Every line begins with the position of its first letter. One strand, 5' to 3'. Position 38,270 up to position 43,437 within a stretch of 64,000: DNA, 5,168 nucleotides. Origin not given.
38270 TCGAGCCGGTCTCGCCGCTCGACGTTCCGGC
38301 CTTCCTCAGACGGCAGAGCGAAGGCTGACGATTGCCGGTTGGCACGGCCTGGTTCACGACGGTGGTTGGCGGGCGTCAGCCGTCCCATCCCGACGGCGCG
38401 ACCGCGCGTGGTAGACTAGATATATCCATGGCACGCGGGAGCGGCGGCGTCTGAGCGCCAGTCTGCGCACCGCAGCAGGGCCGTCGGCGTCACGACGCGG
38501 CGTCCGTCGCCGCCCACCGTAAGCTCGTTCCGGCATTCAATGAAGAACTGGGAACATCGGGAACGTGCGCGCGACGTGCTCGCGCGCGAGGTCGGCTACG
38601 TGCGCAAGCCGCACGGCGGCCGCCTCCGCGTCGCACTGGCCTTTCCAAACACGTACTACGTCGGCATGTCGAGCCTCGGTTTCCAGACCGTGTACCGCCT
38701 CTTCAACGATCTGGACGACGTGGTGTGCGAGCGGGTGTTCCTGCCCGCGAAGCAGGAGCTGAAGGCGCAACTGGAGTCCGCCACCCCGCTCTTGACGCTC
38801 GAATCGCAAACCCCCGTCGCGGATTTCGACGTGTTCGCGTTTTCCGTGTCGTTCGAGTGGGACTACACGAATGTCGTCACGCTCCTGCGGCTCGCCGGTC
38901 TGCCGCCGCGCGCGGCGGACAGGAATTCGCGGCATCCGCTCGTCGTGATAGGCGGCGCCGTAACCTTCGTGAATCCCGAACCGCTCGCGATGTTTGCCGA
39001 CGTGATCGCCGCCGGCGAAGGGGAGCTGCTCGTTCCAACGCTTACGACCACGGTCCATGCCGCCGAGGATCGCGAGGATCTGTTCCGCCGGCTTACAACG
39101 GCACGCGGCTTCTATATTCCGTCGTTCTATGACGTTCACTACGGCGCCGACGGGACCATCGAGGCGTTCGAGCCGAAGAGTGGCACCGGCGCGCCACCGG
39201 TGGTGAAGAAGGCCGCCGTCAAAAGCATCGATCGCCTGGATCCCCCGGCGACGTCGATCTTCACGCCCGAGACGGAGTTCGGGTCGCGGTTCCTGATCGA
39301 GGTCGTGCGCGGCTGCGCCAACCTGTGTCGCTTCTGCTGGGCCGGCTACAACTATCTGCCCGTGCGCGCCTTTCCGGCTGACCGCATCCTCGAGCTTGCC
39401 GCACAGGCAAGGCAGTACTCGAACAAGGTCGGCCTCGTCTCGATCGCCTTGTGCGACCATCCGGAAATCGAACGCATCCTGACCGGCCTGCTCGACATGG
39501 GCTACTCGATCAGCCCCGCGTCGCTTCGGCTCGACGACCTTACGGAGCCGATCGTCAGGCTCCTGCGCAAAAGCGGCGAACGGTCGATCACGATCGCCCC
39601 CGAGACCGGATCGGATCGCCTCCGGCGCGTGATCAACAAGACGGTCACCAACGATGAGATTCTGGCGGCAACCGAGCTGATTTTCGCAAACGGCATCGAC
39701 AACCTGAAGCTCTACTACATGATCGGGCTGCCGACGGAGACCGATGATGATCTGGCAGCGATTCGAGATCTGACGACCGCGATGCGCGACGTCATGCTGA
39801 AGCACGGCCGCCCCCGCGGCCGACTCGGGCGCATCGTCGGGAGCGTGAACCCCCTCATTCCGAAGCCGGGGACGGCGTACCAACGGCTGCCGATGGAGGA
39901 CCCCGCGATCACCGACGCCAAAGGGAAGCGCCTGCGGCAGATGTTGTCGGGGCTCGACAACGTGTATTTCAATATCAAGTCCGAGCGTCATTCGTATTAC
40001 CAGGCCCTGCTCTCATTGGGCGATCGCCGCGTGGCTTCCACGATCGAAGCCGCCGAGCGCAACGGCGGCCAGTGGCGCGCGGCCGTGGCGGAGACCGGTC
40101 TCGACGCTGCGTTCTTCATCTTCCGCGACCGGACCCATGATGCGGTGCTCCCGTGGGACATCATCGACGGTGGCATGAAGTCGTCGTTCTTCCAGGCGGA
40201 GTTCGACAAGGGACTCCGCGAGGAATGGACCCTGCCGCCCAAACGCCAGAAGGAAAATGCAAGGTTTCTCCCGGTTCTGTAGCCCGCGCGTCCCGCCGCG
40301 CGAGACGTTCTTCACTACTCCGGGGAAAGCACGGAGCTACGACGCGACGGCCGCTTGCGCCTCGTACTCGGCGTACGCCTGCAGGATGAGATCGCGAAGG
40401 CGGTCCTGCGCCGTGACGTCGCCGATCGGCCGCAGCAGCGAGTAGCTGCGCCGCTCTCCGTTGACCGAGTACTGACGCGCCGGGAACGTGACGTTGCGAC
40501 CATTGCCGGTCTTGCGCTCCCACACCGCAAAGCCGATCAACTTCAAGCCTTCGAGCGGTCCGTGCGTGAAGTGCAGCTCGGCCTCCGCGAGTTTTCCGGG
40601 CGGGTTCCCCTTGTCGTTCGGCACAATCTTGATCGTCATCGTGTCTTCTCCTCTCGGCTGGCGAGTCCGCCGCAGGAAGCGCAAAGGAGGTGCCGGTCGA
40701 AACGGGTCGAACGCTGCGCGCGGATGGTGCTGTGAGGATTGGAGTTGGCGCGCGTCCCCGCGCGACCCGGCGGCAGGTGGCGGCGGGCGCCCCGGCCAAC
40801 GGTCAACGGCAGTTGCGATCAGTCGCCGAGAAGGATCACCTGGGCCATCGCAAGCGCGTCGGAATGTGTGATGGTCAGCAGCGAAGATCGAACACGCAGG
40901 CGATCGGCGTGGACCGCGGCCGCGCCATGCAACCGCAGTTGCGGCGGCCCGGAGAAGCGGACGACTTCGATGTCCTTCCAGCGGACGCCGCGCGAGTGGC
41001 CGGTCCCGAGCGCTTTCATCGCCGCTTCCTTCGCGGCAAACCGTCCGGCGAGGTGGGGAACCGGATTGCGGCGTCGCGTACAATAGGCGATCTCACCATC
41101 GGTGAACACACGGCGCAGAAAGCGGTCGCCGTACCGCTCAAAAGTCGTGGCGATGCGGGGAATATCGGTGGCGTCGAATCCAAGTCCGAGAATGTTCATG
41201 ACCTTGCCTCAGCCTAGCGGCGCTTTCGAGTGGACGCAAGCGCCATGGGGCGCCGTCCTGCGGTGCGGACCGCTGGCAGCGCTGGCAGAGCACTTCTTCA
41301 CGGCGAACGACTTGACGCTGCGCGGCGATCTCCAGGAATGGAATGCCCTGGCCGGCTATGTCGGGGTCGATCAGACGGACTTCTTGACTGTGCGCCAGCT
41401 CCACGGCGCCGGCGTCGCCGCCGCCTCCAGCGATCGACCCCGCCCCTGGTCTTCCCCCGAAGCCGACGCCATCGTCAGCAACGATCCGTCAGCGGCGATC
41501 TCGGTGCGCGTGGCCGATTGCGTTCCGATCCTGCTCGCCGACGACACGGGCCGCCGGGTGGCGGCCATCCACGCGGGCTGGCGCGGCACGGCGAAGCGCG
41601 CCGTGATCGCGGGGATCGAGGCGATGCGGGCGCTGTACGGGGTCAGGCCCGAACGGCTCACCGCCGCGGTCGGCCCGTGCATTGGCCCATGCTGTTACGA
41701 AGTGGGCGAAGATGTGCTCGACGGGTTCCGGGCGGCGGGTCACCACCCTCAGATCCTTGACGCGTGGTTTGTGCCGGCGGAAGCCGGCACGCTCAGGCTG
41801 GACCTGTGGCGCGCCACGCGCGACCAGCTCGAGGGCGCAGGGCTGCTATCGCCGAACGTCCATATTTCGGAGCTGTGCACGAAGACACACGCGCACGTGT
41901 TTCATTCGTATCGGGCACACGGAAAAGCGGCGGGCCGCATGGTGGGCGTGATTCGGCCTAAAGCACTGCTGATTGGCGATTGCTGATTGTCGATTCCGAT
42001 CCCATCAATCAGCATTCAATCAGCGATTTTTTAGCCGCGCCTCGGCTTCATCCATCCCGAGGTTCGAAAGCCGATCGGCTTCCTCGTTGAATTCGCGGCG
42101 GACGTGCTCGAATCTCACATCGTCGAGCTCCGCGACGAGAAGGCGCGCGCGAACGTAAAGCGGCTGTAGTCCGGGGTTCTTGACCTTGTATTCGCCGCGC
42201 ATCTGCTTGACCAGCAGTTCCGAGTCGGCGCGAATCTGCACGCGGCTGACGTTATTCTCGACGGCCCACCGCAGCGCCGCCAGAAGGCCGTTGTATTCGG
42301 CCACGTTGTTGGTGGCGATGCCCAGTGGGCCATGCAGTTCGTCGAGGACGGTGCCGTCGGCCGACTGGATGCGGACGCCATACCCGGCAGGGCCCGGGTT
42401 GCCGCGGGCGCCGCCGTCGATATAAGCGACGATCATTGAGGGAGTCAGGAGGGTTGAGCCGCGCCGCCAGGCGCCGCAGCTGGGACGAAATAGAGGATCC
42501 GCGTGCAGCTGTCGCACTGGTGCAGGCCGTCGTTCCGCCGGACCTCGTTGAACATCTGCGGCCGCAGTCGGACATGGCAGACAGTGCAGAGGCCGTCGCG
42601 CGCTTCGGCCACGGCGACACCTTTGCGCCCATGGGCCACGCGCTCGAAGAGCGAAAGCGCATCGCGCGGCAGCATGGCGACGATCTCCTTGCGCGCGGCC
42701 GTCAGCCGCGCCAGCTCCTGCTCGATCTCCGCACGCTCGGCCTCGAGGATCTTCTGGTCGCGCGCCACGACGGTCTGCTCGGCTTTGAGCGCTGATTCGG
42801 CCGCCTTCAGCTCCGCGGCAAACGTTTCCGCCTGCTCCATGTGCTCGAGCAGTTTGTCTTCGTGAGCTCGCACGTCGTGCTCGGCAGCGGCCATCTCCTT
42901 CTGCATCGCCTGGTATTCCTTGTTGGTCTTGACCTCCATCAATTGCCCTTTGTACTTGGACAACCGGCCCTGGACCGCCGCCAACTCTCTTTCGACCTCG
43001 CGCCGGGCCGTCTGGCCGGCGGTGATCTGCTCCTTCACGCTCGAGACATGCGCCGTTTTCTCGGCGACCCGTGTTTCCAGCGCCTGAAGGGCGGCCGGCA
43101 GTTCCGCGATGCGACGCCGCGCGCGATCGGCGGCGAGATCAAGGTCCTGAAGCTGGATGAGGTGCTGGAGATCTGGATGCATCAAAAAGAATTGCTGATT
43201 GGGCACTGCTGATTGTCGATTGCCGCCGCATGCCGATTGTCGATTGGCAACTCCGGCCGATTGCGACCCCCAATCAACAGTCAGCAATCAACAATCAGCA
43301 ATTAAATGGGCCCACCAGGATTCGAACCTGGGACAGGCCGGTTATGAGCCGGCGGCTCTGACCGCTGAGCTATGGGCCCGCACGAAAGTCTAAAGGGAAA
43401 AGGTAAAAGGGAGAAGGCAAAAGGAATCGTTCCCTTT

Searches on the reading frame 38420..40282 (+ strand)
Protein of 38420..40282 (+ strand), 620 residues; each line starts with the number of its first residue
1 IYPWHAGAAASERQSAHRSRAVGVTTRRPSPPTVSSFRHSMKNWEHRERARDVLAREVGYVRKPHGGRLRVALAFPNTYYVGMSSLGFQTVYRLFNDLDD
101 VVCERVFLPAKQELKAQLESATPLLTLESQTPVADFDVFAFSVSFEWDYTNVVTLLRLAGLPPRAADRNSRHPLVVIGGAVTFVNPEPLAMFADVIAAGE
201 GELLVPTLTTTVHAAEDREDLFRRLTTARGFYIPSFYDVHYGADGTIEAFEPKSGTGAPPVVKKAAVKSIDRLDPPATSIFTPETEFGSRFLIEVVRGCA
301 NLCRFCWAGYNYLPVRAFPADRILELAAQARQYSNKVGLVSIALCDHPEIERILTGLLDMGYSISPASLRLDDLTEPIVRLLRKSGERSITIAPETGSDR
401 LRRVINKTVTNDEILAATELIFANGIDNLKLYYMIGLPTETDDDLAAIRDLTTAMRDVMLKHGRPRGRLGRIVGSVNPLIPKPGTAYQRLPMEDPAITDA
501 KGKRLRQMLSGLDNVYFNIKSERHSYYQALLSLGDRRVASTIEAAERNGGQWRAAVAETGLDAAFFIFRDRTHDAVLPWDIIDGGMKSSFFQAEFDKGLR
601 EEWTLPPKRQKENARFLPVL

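Call 82: search_protein_families(library=pfam, proteins=[window:38420-40282:+], max_evalue=0.00001)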
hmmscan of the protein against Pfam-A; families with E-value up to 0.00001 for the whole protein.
window:38420-40282:+ (620 aa): 2 families
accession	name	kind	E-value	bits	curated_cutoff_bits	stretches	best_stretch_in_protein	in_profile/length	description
PF19864.5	Radical_SAM_N2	-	3.4e-46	156.9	29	1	87-234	1-151/151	Radical SAM proteins, N-terminal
PF04055.27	Radical_SAM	-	4.8e-20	72.8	29.5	1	293-450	1-164/166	Radical SAM superfamily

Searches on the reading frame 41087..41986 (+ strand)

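Call 82: search_protein_families(library=pfam, proteins=[window:41087-41986:+], max_evalue=0.00001)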
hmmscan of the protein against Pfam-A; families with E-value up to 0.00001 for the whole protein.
window:41087-41986:+ (299 aa): 1 family
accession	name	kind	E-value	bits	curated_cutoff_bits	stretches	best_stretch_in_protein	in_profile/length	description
PF02578.20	Cu-oxidase_4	-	4.9e-58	196.8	22.9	1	86-289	33-237/238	Multi-copper polyphenol oxidoreductase laccase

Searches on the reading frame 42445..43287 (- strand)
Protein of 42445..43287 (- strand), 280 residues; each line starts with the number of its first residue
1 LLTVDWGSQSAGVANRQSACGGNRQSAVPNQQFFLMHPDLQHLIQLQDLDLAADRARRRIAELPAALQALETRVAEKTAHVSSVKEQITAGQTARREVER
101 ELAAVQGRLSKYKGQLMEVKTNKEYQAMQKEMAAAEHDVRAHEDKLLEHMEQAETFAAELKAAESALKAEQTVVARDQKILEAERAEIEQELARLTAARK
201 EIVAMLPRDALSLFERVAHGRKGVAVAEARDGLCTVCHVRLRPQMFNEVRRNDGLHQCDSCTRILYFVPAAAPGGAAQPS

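Call 58: search_protein_families(library=pfam, proteins=[window:42445-43287:-], max_evalue=0.001)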
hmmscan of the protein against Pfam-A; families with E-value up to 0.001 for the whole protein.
window:42445-43287:- (280 aa): 3 families
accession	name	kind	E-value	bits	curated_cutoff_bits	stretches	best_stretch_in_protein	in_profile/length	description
PF24481.2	CT398_CC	-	3.6e-14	53.4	27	1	46-219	1-177/180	CT398-like coiled coil hairpin domain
PF02591.20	Zn_ribbon_9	-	3.6e-10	40.2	29.1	1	234-265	2-33/33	C4-type zinc ribbon domain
PF24922.1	ACBP4_C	-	0.00096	19.8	31.2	0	59-119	4-66/105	Acyl-CoA-binding domain-containing protein 4-6, C-terminal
